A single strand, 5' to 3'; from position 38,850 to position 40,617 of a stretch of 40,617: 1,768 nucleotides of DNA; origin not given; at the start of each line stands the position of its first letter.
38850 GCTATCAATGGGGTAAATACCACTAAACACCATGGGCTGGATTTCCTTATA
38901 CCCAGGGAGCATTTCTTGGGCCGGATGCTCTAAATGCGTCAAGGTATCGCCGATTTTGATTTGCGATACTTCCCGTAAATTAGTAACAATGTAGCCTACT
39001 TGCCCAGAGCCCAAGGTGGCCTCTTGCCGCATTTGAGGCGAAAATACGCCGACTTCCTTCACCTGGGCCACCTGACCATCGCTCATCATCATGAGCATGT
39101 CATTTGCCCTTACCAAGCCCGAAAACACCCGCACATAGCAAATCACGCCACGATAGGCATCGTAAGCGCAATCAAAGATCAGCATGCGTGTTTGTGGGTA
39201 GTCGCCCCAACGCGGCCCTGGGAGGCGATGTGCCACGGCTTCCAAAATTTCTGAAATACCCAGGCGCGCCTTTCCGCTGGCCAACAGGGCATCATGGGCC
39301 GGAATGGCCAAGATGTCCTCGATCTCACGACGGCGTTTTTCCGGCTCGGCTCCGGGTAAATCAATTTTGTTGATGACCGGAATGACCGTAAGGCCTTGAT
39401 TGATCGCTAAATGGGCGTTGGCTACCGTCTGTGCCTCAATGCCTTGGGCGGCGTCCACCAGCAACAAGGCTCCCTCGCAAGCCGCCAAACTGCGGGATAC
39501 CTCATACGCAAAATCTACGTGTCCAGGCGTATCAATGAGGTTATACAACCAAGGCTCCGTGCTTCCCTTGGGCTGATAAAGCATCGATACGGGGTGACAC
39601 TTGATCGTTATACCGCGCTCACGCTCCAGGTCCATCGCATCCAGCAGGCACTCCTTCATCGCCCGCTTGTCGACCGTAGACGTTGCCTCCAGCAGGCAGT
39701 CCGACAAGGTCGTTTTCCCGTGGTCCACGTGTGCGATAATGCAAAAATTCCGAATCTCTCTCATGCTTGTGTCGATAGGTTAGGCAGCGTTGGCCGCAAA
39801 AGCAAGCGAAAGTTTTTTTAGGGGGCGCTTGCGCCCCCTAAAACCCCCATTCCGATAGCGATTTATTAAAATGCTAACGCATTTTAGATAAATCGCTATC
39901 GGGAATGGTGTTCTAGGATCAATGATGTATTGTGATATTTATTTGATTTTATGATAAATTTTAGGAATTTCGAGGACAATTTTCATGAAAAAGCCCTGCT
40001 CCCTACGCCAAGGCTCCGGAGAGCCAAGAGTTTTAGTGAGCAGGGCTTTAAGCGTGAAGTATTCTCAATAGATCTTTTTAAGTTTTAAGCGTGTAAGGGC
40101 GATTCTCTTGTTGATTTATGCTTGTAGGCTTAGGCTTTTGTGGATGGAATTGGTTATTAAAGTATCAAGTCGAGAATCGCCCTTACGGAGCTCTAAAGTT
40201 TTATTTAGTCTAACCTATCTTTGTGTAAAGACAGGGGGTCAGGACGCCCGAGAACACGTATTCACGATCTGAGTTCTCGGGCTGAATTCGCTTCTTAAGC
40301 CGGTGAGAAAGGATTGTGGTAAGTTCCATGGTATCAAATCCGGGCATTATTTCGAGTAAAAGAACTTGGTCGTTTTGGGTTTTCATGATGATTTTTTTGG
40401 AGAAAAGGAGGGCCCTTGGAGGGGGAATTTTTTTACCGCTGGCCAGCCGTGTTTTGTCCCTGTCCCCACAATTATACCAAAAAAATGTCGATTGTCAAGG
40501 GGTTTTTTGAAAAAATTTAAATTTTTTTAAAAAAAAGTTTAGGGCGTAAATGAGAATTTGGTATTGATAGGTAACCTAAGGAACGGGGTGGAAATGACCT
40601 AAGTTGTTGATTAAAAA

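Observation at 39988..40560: Textbook strong promoter in a gene-free tail drives a ~480-nt region with no convincing ORF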

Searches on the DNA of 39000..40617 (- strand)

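Call 3: search_rna_families(source=window, start=39000, end=40617, threshold=evalue, max_evalue=10, show_alignments=3)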
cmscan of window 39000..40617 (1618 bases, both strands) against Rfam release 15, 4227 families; matches with E-value up to 10: 16.
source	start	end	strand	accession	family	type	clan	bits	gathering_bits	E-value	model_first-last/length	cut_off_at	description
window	39846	39910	+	RF03501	mir-3140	Gene; miRNA;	-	24.6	93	0.065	1-90/90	no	mir-3140 microRNA precursor family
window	39837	39917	-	RF04174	MIR4208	Gene; miRNA;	-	22.8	140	1.4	17-173/191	no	MIR4208 microRNA precursor family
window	39845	39908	-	RF03621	MIR4245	Gene; miRNA;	-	22.5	74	0.5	1-128/128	no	MIR4245 microRNA precursor family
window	39820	39846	+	RF01785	blv_FSE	Cis-reg; frameshift_element;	-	21.2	34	0.35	1-27/27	no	ribosomal frameshift site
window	39813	39839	-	RF01785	blv_FSE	Cis-reg; frameshift_element;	-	20.4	34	0.56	1-27/27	no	ribosomal frameshift site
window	39806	39837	-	RF01792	eiav_FSE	Cis-reg; frameshift_element;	-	20.1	40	0.07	1-35/35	no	ribosomal frameshift site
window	39843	39912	-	RF01667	rox1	Cis-reg;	-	19.7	58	0.69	1-59/59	no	Drosophila rox1 ncRNA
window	39843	39912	+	RF03795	MIR6201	Gene; miRNA;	-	19.5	69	0.43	1-109/109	no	MIR6201 microRNA precursor family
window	39850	39905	+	RF01667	rox1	Cis-reg;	-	19.4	58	0.83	1-59/59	no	Drosophila rox1 ncRNA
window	39795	39861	-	RF00659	mir-365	Gene; miRNA;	-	18.9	62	1.2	1-86/86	no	mir-365 microRNA precursor family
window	39917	39950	+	RF00279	SNORD45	Gene; snRNA; snoRNA; CD-box;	-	16.8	42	6.8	1-72/72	no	Small nucleolar RNA SNORD45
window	40049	40132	+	RF00153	SNORD62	Gene; snRNA; snoRNA; CD-box;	CL00068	16.7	39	7.7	1-86/86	no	Small nucleolar RNA SNORD62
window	40338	40538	+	RF02610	BSR0709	Gene; sRNA;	-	13.1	382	0.89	1-318/318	no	Brucella sRNA 0709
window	39918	40040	-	RF01822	RsaJ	Gene; sRNA;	-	11.9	100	8.1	1-287/287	no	RNA Staph. aureus A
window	39283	39363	+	RF02558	CbSR2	Gene; antisense;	-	11.2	300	6.6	1-243/243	no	Coxiella burnetii sRNA 2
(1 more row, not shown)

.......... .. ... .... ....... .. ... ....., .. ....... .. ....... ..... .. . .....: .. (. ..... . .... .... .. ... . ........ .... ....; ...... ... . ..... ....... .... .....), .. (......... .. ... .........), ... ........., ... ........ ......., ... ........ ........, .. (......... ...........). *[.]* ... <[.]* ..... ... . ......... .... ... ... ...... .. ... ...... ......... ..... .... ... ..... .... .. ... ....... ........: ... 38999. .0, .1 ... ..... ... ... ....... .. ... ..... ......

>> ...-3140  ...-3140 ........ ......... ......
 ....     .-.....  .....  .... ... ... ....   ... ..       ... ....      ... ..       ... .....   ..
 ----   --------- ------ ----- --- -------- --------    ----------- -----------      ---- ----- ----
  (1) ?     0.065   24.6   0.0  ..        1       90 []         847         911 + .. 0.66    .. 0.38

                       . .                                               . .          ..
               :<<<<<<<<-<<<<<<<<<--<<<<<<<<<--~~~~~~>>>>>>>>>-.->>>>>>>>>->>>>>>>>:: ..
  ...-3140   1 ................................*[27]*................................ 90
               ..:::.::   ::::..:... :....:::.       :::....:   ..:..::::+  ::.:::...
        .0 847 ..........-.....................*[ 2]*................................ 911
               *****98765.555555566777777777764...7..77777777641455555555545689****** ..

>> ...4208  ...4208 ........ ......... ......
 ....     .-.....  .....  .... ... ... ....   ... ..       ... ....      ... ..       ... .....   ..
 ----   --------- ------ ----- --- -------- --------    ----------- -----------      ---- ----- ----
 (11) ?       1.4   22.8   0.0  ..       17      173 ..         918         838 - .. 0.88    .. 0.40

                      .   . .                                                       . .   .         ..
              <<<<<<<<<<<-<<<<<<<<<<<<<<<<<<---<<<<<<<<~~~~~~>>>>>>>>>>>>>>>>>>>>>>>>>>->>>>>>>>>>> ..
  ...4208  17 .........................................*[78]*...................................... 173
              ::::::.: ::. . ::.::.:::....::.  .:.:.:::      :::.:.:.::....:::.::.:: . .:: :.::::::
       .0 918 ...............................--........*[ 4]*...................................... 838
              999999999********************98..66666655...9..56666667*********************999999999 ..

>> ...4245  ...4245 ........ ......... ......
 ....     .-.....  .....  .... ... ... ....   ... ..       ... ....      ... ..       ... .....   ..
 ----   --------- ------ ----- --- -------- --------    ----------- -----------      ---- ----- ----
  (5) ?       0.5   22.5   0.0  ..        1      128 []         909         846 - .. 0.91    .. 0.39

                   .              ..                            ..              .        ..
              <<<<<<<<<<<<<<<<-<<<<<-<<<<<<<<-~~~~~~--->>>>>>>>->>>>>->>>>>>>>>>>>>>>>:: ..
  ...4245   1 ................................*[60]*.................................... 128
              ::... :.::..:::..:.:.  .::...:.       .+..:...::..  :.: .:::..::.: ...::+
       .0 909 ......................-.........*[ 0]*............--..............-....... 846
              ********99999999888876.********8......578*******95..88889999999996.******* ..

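Call 47: search_dna_similar(query=window:39925-40617:-, collection=phages, mode=distant, max_evalue=0.01)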
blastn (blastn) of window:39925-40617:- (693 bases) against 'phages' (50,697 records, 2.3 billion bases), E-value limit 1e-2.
No match.

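Call 48: search_dna_similar(query=window:39925-40617:-, collection=plasmids, mode=distant, max_evalue=0.01)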
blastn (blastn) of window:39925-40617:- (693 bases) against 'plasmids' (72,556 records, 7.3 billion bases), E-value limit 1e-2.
No match.

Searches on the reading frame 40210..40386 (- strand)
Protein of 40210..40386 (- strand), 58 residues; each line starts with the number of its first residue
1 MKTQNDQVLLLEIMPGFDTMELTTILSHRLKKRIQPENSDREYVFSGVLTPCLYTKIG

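Call 17: search_protein_families(library=pfam, proteins=[window:40210-40386:-], max_evalue=1)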
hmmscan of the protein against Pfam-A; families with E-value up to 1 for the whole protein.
window:40210-40386:- (58 aa): 0 families

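Call 24: find_homologous_proteins(query=window:40213-40386:-, max_evalue=1)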
Query window:40213-40386:-: no candidate shares three 5-residue words with the query. No homologue found.

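Call 52: predict_structure(protein=window:40213-40386:-)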
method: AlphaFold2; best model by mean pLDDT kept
length: 58 residues; sequences in the alignment: 1
mean_pLDDT: 54.4   pTM: 0.34
mean pLDDT of the five models: 54.4, 53.6, 52.6, 52.5, 49.8
residues with pLDDT >= 90: 0; 70-90: 9; 50-70: 26; < 50: 23
segments of 3 or more residues with pLDDT < 50: 1-9, 46-58
pLDDT, mean of each block of 10 residues (from residue 1): 45 61 73 60 48 36
secondary structure, 60 per line:
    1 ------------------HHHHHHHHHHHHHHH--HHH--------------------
elements in order: H19-33

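Call 53: search_protein_representatives(protein=window:40213-40386:-)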
Query: 58 residues. Proteins with E-value up to 0.001 (for the whole library): 1; up to 1e-10: 0; up to 1e-30: 0. The best 1 are listed.
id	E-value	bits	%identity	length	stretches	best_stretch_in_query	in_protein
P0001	1.7e-07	46.9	30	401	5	14-52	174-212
